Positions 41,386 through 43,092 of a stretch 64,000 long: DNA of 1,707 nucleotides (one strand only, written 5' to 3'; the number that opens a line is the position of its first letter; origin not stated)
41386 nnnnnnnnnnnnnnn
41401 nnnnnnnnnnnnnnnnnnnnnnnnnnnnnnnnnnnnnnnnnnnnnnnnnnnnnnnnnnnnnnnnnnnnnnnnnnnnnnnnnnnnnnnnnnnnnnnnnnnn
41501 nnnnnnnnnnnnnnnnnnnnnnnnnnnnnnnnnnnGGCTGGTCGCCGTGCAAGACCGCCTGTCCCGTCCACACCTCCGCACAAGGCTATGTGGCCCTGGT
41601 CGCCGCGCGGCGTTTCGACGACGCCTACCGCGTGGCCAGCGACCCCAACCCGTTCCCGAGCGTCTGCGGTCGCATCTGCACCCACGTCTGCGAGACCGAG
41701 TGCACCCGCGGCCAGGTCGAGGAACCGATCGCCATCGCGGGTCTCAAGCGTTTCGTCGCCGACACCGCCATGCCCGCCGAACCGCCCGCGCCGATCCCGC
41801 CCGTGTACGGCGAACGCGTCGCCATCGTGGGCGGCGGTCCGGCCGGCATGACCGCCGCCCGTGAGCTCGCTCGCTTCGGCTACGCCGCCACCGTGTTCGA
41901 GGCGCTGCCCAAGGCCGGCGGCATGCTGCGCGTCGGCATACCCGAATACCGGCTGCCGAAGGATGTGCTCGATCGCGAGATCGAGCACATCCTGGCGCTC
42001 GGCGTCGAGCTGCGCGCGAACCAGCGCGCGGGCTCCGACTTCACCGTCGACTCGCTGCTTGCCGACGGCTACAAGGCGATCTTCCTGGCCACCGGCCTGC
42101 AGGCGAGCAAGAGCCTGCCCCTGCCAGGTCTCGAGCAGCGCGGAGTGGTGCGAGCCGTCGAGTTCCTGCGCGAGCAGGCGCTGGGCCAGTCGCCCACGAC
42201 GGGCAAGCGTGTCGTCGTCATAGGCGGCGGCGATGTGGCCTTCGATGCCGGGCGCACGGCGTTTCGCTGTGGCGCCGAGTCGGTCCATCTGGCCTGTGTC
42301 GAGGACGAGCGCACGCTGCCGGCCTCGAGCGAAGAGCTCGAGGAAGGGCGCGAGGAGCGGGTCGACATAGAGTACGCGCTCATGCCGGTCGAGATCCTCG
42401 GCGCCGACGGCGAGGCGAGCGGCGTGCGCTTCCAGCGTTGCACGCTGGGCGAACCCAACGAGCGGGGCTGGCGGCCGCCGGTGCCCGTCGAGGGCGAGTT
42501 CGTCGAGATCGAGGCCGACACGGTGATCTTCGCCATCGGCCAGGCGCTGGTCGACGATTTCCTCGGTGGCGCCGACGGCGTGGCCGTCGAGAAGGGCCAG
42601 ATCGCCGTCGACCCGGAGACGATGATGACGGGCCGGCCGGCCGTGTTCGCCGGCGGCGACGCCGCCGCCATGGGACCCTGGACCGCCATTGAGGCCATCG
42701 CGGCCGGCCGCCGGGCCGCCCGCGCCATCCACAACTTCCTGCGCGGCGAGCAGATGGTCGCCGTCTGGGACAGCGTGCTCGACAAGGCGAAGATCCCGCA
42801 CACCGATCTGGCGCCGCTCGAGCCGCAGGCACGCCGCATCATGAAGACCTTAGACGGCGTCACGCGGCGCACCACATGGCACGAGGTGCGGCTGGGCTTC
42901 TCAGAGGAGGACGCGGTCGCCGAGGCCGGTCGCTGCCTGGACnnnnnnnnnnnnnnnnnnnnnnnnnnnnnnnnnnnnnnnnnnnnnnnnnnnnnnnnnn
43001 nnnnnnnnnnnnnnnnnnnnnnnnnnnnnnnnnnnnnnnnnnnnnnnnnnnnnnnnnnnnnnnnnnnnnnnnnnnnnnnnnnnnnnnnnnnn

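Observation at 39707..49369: Seven-gene Hdr/Mvh-type cluster with two HdrA paralogues, a GltD/NfnB-like NAD(P)H module, and no hydrogenase or formate dehydrogenase partner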

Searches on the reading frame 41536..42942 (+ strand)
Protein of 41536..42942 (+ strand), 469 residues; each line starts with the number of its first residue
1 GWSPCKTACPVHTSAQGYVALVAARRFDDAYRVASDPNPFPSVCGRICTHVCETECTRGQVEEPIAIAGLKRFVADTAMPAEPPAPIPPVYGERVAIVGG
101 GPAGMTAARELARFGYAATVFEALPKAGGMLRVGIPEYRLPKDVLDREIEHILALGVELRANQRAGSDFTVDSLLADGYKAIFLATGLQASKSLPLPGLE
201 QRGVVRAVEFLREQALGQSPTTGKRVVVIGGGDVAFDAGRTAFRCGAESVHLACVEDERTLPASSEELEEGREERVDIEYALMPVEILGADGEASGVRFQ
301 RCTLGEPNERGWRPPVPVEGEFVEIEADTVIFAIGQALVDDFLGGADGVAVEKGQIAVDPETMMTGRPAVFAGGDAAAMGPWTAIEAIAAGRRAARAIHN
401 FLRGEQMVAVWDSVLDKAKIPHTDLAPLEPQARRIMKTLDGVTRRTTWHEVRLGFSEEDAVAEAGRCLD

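Call 43: search_solved_structures(query=window:41536-42942:+, max_evalue=1e-30, show_alignments=5)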
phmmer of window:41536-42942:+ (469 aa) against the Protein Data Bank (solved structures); distinct sequences matched with E-value up to 1e-30: 12.
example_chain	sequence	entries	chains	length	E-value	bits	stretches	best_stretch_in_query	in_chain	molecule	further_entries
9bov_A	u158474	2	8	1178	3.6e-111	375.5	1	4-469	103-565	Molybdopterin oxidoreductase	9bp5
9n5u_A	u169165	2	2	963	1.7e-102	346.9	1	3-418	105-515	NfnA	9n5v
8oh5_C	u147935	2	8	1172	3.2e-100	339.4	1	4-469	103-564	Formate dehydrogenase-O, major subunit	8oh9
4ylf_B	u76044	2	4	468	1.9e-82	280.9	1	4-405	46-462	Dihydropyrimidine dehydrogenase subunit A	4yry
5jca_L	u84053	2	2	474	1e-76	261.9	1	2-405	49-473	NADH-dependent Ferredoxin:NADP Oxidoreductase (NfnI) subunit alpha | NADH-dependent Ferredoxin:NADP Oxidoreductase subunit alpha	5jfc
5vj7_A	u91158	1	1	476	1.2e-73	251.8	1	2-403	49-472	Oxidoreductase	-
2vdc_G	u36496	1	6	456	8.2e-55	189.7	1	5-405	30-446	GLUTAMATE SYNTHASE [NADPH] SMALL CHAIN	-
6s6s_G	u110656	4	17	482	1.5e-54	188.8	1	5-405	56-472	Glutamate synthase [NADPH] small chain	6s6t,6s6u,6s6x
7m31_A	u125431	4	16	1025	7.6e-50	173.3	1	3-407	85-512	Dihydropyrimidine dehydrogenase [NADP(+)]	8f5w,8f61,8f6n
1h7x_A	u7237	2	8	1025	7.6e-50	173.3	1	3-407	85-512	DIHYDROPYRIMIDINE DEHYDROGENASE | Dihydropyrimidine dehydrogenase [NADP(+)]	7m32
1gt8_A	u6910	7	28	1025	7.6e-50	173.3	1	3-407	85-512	DIHYDROPYRIMIDINE DEHYDROGENASE | Dihydropyrimidine dehydrogenase [NADP(+)]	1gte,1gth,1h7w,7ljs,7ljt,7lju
7mfm_I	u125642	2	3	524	6.6e-40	140.6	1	7-407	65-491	Glutamate synthase (NADPH) small chain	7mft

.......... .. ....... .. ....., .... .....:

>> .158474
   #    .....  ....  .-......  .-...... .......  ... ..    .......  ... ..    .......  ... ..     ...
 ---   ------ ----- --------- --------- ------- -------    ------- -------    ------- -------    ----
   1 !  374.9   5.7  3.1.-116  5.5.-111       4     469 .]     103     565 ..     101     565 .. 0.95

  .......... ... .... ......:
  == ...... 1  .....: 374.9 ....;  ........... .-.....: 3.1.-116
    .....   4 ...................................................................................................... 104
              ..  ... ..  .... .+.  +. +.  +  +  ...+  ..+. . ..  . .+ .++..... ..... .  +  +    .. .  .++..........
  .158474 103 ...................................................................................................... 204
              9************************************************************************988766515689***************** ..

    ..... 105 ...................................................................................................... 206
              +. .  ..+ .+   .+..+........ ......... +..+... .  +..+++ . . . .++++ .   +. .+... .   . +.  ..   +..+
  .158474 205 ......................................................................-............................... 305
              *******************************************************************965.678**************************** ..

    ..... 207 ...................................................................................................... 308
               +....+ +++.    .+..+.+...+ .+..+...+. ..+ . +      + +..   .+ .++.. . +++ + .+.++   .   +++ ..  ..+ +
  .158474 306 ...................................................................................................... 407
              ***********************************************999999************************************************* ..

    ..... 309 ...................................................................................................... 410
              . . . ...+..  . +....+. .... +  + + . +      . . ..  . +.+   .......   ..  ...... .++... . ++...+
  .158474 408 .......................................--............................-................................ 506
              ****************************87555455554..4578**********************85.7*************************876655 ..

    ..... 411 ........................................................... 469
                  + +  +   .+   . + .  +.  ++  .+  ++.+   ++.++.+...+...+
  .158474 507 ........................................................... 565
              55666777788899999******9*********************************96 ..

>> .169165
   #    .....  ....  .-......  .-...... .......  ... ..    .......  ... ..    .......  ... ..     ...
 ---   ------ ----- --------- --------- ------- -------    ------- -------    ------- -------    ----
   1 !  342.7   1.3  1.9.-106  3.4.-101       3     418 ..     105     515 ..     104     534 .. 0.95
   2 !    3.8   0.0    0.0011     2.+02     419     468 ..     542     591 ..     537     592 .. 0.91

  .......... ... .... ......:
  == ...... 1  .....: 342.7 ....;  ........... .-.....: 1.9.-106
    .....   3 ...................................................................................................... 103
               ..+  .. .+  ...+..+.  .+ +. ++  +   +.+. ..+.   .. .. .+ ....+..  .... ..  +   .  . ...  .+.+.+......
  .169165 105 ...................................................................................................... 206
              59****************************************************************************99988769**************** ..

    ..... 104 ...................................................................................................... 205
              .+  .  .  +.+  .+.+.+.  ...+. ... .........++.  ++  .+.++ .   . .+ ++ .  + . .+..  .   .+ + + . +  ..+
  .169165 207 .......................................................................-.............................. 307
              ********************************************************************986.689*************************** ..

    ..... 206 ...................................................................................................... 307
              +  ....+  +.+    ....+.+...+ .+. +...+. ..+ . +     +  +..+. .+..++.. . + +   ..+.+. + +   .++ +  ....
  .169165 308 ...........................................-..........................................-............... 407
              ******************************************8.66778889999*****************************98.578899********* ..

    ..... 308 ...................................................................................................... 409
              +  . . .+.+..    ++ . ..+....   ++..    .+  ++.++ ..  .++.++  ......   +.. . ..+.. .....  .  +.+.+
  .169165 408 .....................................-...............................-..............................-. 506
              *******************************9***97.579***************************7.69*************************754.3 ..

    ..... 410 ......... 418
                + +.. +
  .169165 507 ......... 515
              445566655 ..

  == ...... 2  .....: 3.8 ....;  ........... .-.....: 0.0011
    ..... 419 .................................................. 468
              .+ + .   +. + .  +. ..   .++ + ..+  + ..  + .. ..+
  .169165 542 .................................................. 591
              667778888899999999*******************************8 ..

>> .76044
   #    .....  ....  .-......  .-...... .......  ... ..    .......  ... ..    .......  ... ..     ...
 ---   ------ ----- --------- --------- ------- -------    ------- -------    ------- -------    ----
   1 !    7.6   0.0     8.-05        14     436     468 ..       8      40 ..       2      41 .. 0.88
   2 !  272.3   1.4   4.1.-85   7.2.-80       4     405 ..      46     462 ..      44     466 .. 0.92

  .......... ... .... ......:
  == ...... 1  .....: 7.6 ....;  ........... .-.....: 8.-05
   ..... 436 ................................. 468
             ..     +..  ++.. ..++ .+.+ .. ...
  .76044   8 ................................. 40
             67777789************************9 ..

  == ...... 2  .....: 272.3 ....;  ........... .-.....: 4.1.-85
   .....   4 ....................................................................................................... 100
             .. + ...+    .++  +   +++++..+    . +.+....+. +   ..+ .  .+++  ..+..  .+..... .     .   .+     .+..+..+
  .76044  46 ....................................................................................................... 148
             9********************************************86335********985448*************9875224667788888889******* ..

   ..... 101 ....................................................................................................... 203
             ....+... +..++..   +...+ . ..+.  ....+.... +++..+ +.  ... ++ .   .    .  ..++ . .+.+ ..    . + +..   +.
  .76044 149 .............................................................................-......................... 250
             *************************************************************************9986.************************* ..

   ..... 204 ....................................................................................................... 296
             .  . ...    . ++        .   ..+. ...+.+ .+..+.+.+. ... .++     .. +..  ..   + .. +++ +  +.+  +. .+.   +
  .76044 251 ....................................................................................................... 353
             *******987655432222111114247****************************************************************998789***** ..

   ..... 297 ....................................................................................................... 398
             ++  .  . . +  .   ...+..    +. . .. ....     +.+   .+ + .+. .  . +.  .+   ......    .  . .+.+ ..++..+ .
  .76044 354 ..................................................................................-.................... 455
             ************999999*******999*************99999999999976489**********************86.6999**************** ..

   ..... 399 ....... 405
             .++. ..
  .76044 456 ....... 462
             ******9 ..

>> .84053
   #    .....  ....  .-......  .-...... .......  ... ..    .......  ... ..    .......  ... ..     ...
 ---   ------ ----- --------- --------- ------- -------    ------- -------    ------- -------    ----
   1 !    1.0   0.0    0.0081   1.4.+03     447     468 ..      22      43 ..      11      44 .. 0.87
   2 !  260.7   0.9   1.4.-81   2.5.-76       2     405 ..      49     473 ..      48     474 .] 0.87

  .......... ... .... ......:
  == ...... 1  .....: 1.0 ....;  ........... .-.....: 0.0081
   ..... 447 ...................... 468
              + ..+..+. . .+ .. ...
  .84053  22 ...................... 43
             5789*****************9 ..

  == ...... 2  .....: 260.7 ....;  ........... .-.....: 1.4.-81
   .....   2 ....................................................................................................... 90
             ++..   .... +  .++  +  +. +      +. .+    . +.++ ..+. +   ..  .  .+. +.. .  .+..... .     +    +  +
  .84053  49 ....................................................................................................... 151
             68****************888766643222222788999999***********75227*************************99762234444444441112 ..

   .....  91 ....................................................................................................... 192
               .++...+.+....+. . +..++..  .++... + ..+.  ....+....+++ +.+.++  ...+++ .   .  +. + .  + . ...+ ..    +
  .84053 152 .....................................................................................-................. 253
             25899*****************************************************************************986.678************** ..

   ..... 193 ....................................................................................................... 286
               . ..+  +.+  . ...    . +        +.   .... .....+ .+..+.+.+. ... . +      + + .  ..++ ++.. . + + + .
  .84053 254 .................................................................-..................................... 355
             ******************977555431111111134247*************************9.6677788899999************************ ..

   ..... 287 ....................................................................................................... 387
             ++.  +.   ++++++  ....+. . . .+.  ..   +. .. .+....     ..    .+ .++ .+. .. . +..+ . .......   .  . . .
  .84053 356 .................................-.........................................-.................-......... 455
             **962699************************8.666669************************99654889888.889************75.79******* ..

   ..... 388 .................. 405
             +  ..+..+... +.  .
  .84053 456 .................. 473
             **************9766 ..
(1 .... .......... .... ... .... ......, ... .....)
